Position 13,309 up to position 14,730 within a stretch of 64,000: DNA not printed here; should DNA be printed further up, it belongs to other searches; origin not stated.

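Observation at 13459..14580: A stand-alone sulfotransferase follows the megasynthase after a 24-nt gap, possibly giving a sulfated lipid product or sulfate-activated chemistry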

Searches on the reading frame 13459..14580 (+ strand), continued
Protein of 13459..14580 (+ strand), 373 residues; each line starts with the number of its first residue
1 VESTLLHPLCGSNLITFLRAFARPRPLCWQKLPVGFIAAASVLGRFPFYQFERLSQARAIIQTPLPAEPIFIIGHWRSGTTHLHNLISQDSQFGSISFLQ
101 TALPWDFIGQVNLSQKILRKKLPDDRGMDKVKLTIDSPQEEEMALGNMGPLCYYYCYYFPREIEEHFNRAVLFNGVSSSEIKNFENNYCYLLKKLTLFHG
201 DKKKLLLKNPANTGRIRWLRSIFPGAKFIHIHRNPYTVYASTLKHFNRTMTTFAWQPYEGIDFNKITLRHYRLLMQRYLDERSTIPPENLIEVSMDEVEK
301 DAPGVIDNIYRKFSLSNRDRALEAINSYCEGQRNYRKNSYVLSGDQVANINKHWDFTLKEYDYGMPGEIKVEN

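Call 38: search_protein_families(library=ncbifam, proteins=[L046:12239-13225:+, L032:1728-2867:+, L047:7302-9827:-, L064:15949-16854:+, L056:7432-8844:+, L044:7965-9746:-, L021:8258-9322:+], max_evalue=0.00001)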
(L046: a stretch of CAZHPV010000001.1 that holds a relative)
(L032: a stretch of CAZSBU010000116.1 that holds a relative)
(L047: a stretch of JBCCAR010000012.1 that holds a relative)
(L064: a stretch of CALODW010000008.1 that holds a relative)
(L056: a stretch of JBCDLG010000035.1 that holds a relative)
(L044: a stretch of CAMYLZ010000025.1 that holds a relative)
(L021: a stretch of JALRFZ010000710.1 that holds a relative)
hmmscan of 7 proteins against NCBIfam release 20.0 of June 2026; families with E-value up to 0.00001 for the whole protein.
L046:12239-13225:+ (329 aa): 13 families
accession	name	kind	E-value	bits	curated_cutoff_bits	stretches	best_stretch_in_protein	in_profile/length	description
TIGR03466.1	HpnA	hypoth_equivalog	5e-73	245.8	367.65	1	5-328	3-326/327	hopanoid-associated sugar epimerase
NF052578.1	StrlDmthSdmBMthl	equivalog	5.9e-24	85.4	600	1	4-328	2-327/328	sterol demethylase protein SdmB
NF042422.1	oxyalk_red_OleD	equivalog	3.5e-19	69.4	580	1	6-260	4-262/329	2-alkyl-3-oxoalkanoate reductase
NF042423.1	oxyalk_red_Shew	equivalog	7.6e-19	67.9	580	1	5-228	11-229/331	2-alkyl-3-oxoalkanoate reductase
TIGR04180.1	EDH_00030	hypoth_equivalog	8.2e-18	64.5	475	1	6-192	2-194/297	NAD-dependent 4,6-dehydratase LegB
TIGR01746.1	Thioester-redct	subfamily_domain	8.7e-12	44.9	213.35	1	65-245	89-278/371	thioester reductase domain-containing protein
TIGR01179.1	galE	equivalog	2.3e-11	43.1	262.3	1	6-158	3-159/332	UDP-glucose 4-epimerase GalE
NF005539.0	PRK07201.1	equivalog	5e-09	35.4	549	1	4-158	2-164/657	SDR family oxidoreductase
NF004520.0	PRK05865.1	equivalog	1e-08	33.6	1509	1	7-114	5-104/854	sugar epimerase family protein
NF043036.1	ErythonDh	equivalog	4.5e-07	29.4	325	1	6-191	4-201/321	D-erythronate dehydrogenase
NF058621.1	DiazavRedAvaA7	equivalog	3.3e-06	27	400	1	6-112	4-113/304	3-diazoavenalumate denitrifying reductase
TIGR01181.1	dTDP_gluc_dehyt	equivalog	5.4e-06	25.7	365.1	0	5-156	2-163/321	dTDP-glucose 4,6-dehydratase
NF007956.0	PRK10675.1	subfamily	6.8e-06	25.4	394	0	6-155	4-160/338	UDP-glucose 4-epimerase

L032:1728-2867:+ (380 aa): 0 families

L047:7302-9827:- (842 aa): 7 families
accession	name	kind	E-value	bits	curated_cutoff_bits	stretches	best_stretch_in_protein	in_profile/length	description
TIGR03480.1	HpnN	hypoth_equivalog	1.7e-223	744.2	751.85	1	6-834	3-859/862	hopanoid biosynthesis associated RND transporter like protein HpnN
NF052374.1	HopndTporHpnN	equivalog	5.1e-169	564.1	1100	1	3-832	3-855/858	hopanoid transporter HpnN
NF045600.2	BstA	equivalog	7.8e-51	173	1400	2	609-834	671-897/903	sterol transporter cytoplasmic membrane protein BstA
TIGR00921.1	2A067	subfamily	7e-35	120.2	351.9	2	238-420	550-733/733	hydrophobe/amphiphile efflux-3 (HAE3) family transporter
TIGR00833.1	actII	subfamily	9.7e-24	83.7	874.7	2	226-482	133-403/910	MMPL family RND transporter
NF033617.1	RND_permease_2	subfamily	8.4e-09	33.9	1250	0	229-429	294-496/1009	multidrug efflux RND transporter permease subunit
NF000037.1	RND_perm_OqxB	exception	3.4e-08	31.8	2200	1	230-428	306-504/1050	multidrug efflux RND transporter permease subunit OqxB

L064:15949-16854:+ (302 aa): 5 families
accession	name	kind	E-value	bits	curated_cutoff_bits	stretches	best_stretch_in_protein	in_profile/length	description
TIGR03464.1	HpnC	equivalog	7e-81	271.6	250.45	1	22-283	2-264/267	squalene synthase HpnC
TIGR03465.1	HpnD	equivalog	2.2e-26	92.5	278.6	1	26-256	6-235/267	presqualene diphosphate synthase HpnD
NF045921.1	PhytnSynCrtBRhod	equivalog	1.8e-12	47.4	500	1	28-230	20-220/307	15-cis-phytoene synthase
NF042419.1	Phyto_syn_CrtB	equivalog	1.3e-09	38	480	1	28-232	17-229/306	15-cis-phytoene synthase CrtB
NF045686.1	PhytoSynCyanob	equivalog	1.1e-07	31.3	550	1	28-223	34-241/310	15-cis-phytoene synthase CrtB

L056:7432-8844:+ (471 aa): 69 families (the best 25 are shown)
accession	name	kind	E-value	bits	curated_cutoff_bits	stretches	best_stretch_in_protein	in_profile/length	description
NF053554.1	prodigi_MAP_PigE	equivalog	4.7e-123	412.2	850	1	12-364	375-728/837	prodigiosin MAP biosynthesis aminotransferase PigE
TIGR00707.1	argD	subfamily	2.6e-90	303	410.05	1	41-436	13-380/381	acetylornithine/succinylornithine family transaminase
NF004426.0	PRK05769.1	equivalog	2.1e-89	300.3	552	2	190-437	213-438/441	acetyl ornithine aminotransferase family protein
NF002874.0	PRK03244.1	equivalog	2.4e-84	283.5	457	1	40-371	28-349/399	acetylornithine transaminase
NF002797.0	PRK02936.1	equivalog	4.8e-84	282.3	496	1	40-439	14-380/385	acetylornithine transaminase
NF008570.0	PRK11522.1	equivalog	1.9e-83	280.6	612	1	43-365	75-402/464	putrescine aminotransferase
NF005993.0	PRK08117.1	subfamily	4.7e-82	275.9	574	2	186-439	194-430/433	aspartate aminotransferase family protein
NF002325.0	PRK01278.1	subfamily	1.3e-78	264.4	372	1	40-439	16-389/395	acetylornithine transaminase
TIGR01885.1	Orn_aminotrans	equivalog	4.9e-77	259.3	378.4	1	41-436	23-401/402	ornithine--oxo-acid transaminase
NF042418.1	LysJ_Th_th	equivalog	8.6e-75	252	700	1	42-437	23-386/386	[LysW]-aminoadipate semialdehyde transaminase LysJ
TIGR03372.1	putres_am_tran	equivalog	2.2e-73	247.6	658.65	1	43-364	63-389/442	putrescine aminotransferase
NF005683.0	PRK07481.1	subfamily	8e-73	245.9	575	2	197-439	216-450/453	hypothetical protein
NF005393.0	PRK06938.1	subfamily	2.7e-72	243.6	671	2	199-440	236-466/469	diaminobutyrate--2-oxoglutarate transaminase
NF045491.1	LysJ_Sulfobales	equivalog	4.6e-72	243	700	1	43-439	16-380/386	[LysW]-aminoadipate semialdehyde/glutamate semialdehyde transaminase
NF003273.0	PRK04260.1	equivalog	4.4e-70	236.1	616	1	44-364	18-326/376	acetylornithine transaminase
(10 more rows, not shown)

L044:7965-9746:- (594 aa): 4 families
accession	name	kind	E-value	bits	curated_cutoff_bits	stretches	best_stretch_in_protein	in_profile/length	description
NF047950.2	ATportTamA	equivalog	1.7e-59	201.9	625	1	31-592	9-567/569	autotransporter assembly complex protein TamA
TIGR03303.1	OM_YaeT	equivalog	5.3e-48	163.9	297.15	1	156-594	273-741/741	outer membrane protein assembly factor BamA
NF052279.1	lipo_TamL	exception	2.2e-20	72.7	400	1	448-576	570-717/747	translocation and assembly module lipoprotein TamL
NF008287.0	PRK11067.1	subfamily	2e-10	39.7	1181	0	406-500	574-670/802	outer membrane protein assembly factor BamA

L021:8258-9322:+ (355 aa): 3 families
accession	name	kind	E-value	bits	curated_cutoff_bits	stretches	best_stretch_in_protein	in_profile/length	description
TIGR00215.1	lpxB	equivalog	2.9e-60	204.1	190.25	1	8-347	34-379/382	lipid-A-disaccharide synthase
NF002173.0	PRK01021.1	equivalog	1.1e-33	116.7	1033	1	9-321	255-576/610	lipid-A-disaccharide synthase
TIGR03492.1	TIGR03492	hypoth_equivalog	6.7e-07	28.3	219.2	1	130-200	175-244/396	lipid-A-disaccharide synthase-related protein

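Call 49: search_protein_families(library=ncbifam, proteins=[L073:3399-5480:-, L073:6813-8207:+, L073:11152-12303:+, L073:12288-13052:+, L012:11169-14321:-, L014:8691-9803:-, L014:5967-8615:-, L014:12274-13311:+], max_evalue=1e-10)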
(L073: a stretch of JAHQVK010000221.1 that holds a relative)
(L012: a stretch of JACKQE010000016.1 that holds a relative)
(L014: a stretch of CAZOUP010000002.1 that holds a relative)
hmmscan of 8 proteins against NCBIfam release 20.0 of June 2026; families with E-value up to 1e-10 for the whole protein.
L073:3399-5480:- (694 aa): 4 families
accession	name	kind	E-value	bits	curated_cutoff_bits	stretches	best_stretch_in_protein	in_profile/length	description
TIGR01507.1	hopene_cyclase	equivalog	8.1e-193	642.3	431.1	1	10-641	8-612/640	squalene--hopene cyclase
TIGR01787.1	squalene_cyclas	subfamily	9.6e-151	503.4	322.7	1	24-608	3-583/622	squalene/oxidosqualene cyclases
TIGR03463.1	osq_cycl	subfamily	1.3e-64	218.6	851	1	32-607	6-597/634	2,3-oxidosqualene cyclase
TIGR04277.1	squa_tetra_cyc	equivalog_domain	2.1e-61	208.3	500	2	375-603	346-577/624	tetrahymanol synthase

L073:6813-8207:+ (465 aa): 69 families (the best 25 are shown)
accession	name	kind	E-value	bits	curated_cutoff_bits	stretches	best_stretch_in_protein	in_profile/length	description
NF053554.1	prodigi_MAP_PigE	equivalog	3.9e-127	425.7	850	1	10-363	373-728/837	prodigiosin MAP biosynthesis aminotransferase PigE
TIGR00707.1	argD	subfamily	1.2e-82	277.8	410.05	1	41-366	13-333/381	acetylornithine/succinylornithine family transaminase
NF004426.0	PRK05769.1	equivalog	1.1e-81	274.9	552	2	190-424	214-426/441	acetyl ornithine aminotransferase family protein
NF002874.0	PRK03244.1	equivalog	5.9e-81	272.3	457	1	39-373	27-352/399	acetylornithine transaminase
NF008570.0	PRK11522.1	equivalog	9.2e-81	271.8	612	1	15-365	42-403/464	putrescine aminotransferase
NF002797.0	PRK02936.1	equivalog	8.9e-80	268.3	496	1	39-425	13-367/385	acetylornithine transaminase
NF002325.0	PRK01278.1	subfamily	1.9e-77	260.6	372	1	39-437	15-388/395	acetylornithine transaminase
TIGR01885.1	Orn_aminotrans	equivalog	3e-74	250.2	378.4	1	41-427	23-393/402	ornithine--oxo-acid transaminase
NF005993.0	PRK08117.1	subfamily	1.8e-73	247.6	574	2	190-427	200-419/433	aspartate aminotransferase family protein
NF005393.0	PRK06938.1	subfamily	7.9e-71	238.8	671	2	198-437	236-464/469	diaminobutyrate--2-oxoglutarate transaminase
NF042418.1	LysJ_Th_th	equivalog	1.5e-70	238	700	1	41-427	22-377/386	[LysW]-aminoadipate semialdehyde transaminase LysJ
NF049939.1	HyAminethphonNHLyPbfA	equivalog_domain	3.8e-70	236.5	525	1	43-435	49-439/442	(R)-1-hydroxy-2-aminoethylphosphonate ammonia-lyase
TIGR03372.1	putres_am_tran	equivalog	2.7e-69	234.1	658.65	1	43-364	62-390/442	putrescine aminotransferase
NF003145.0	PRK04073.1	equivalog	7.3e-69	232.2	656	1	43-427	28-387/396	ornithine--oxo-acid transaminase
NF045491.1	LysJ_Sulfobales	equivalog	5.2e-68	229.7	700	1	41-432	14-374/386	[LysW]-aminoadipate semialdehyde/glutamate semialdehyde transaminase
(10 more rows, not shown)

L073:11152-12303:+ (384 aa): 17 families
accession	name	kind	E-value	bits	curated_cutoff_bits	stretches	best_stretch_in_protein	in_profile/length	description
TIGR03470.1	HpnH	equivalog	1.6e-105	352.7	225.05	1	60-365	9-317/318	adenosyl-hopene transferase HpnH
TIGR03961.1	rSAM_PTO1314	hypoth_equivalog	2.7e-22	79.5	306.05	1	62-362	4-307/332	PTO1314 family radical SAM protein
TIGR04054.1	rSAM_NirJ1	equivalog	7.7e-17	61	650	1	83-246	40-205/387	putative heme d1 biosynthesis radical SAM protein NirJ1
TIGR02666.1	moaA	equivalog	4.4e-16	58.8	284.05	1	88-243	19-185/336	GTP 3',8-cyclase MoaA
TIGR04053.2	TIGR04053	equivalog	4.9e-16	58.9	395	1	77-243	6-178/366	TIGR04053 family radical SAM/SPASM domain-containing protein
TIGR04051.1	rSAM_NirJ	equivalog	9.5e-16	57.7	515.45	1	86-249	9-174/354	heme d1 biosynthesis radical SAM protein NirJ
TIGR04546.1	rSAM_ahbC_deAc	equivalog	2e-14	53.2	650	1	87-244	47-206/390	12,18-didecarboxysiroheme deacetylase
TIGR04545.1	rSAM_ahbD_hemeb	equivalog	1.3e-13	51.1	500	1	87-244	8-168/339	heme b synthase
TIGR04133.1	rSAM_w_lipo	hypoth_equivalog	1.2e-12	47.4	425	1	80-242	25-193/350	TIGR04133 family radical SAM/SPASM protein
NF049973.1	radical_Rv1681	equivalog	1.7e-12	47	380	1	79-244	72-240/326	Rv1681 family radical SAM protein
TIGR04347.1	pseudo_SAM_Halo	equivalog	1.9e-12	47.2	525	1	75-246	35-207/390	TIGR04347 family pseudo-SAM/SPASM protein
TIGR03913.1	rad_SAM_trio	equivalog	8.1e-12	44.2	591.75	1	78-243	18-184/477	GDL motif peptide-associated radical SAM/SPASM maturase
NF001199.0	PRK00164.2-1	equivalog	1.1e-11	44.4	231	1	88-238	21-175/308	GTP 3',8-cyclase MoaA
TIGR03962.1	mycofact_rSAM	equivalog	1.7e-11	43.9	265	1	76-240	9-175/339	mycofactocin radical SAM maturase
NF047865.1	rSAM_PapB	equivalog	1.9e-11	43.8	340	1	87-260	11-197/330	PapB family radical SAM/SPASM ranthipeptide maturase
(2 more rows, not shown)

L073:12288-13052:+ (255 aa): 2 families
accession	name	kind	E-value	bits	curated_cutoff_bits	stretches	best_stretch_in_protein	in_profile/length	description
TIGR03468.1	HpnG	hypoth_equivalog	3.5e-24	85.5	187.1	1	47-243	14-212/212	hopanoid-associated phosphorylase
NF005476.0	PRK07077.1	equivalog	8.5e-13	48.1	215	1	67-242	41-226/243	phosphorylase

L012:11169-14321:- (1051 aa): 7 families
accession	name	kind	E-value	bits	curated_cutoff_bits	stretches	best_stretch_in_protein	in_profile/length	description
NF058637.1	helic_SCO1167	equivalog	2.9e-119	399.6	1200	1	570-1048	465-929/932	SCO1167/SCO6262 family helicase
NF053675.1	pilus_reg_Snf2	equivalog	6.5e-100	335.7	1100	1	573-1051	583-1029/1029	pilus expression-regulating Snf2 family helicase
NF041790.1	anti-phage_ZorD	equivalog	8.6e-65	219.3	1500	2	680-999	706-1030/1035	type I Zorya anti-phage system protein ZorD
NF038318.1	DISARM_DrmD_b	equivalog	1.2e-28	99.8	950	1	577-835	32-283/868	DISARM system SNF2-like helicase DrmD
NF038317.1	DISARM_DrmD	equivalog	1.9e-18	66.2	610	0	815-1028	430-649/1021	DISARM system SNF2-like helicase DrmD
NF042964.1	phospholipD_antiphage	equivalog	6.4e-18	64.5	1100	1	574-715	228-375/895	phospholipase D-like domain-containing anti-phage protein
NF041062.1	DpdE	equivalog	2.4e-14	52.3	500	0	598-804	174-363/1048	protein DpdE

L014:8691-9803:- (371 aa): 2 families
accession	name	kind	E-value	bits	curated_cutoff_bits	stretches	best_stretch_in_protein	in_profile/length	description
NF008007.0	PRK10736.1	equivalog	8.8e-82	275.2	495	1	21-367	18-359/374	DNA-protecting protein DprA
TIGR00732.1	dprA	equivalog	9.2e-79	263.7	191.15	1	72-287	4-220/220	DNA-processing protein DprA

L014:5967-8615:- (883 aa): 12 families
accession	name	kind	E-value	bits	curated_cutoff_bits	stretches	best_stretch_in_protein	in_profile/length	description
NF006032.0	PRK08173.1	equivalog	0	1110.8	1058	1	1-879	1-844/863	DNA topoisomerase III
NF011313.0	PRK14724.1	equivalog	8.4e-285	947.3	1088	1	1-881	1-880/988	DNA topoisomerase III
NF005829.0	PRK07726.1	subfamily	4.7e-183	610.4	597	1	3-684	1-638/669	DNA topoisomerase 3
TIGR01056.1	topB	subfamily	2.9e-164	548.3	515.75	1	3-666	2-619/706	DNA topoisomerase III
NF004438.0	PRK05776.1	equivalog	3.5e-80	270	793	1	3-668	9-613/677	DNA topoisomerase I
TIGR01057.1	topA_arch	equivalog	2.9e-79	266.9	458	1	7-670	1-601/618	DNA topoisomerase I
NF005555.0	PRK07220.1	equivalog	1.5e-55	188.9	635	1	5-688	3-624/740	DNA topoisomerase I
TIGR01051.1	topA_bact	equivalog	3.2e-54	185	456.4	1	39-641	18-574/632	type I DNA topoisomerase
NF011532.0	PRK14973.1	equivalog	2.5e-45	154.6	930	1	5-669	3-599/936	DNA topoisomerase I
NF006451.0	PRK08780.1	equivalog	1.3e-36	126.4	1265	1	89-617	60-551/824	DNA topoisomerase I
TIGR01054.1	rgy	equivalog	8.7e-26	89.8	471.7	1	85-475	701-1050/1172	reverse gyrase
NF004966.0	PRK06319.1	equivalog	9.5e-23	80.2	868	1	1-537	1-492/862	DNA topoisomerase I/SWI domain fusion protein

L014:12274-13311:+ (346 aa): 0 families

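Call 71: find_related_loci(query=A1, collection=metagenome_contigs, flank=5000)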
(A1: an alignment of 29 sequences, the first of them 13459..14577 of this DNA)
Query A1 (373 aa) in metagenome_contigs; peptide patterns used: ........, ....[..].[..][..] (x = any residue, [..] = any of these).
600 stretches matched a pattern (row limit reached: there are more); 556 encode a relative of the query (tblastn E <= 1e-3); the best 80 are kept; 80 distinct loci.
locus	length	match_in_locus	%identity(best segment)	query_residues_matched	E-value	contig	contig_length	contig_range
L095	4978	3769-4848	43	5-363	1e-100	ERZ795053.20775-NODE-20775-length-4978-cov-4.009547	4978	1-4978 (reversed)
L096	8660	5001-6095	40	6-371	3e-91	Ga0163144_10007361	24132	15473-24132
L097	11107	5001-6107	40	6-373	9e-87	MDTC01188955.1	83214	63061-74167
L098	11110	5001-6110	38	6-371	2e-86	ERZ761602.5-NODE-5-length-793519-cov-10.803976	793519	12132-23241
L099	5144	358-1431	39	5-363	6e-86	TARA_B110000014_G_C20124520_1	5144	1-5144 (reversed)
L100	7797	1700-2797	37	5-371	7e-85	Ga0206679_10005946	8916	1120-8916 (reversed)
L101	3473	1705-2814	38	6-371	2e-80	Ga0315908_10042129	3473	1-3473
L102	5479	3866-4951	37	3-366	8e-78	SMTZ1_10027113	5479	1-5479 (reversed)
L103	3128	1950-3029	35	5-367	4e-77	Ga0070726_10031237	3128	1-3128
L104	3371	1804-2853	38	12-366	1e-75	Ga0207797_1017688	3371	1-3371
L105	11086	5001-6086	33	3-367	3e-74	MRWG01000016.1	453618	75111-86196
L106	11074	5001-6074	36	7-366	1e-73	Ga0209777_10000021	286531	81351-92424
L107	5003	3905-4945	36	7-354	8e-74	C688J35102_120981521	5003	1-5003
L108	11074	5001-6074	36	7-366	8e-73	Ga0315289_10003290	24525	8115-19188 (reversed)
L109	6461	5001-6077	34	7-366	1e-72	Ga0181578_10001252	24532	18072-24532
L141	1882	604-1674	36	7-366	5e-70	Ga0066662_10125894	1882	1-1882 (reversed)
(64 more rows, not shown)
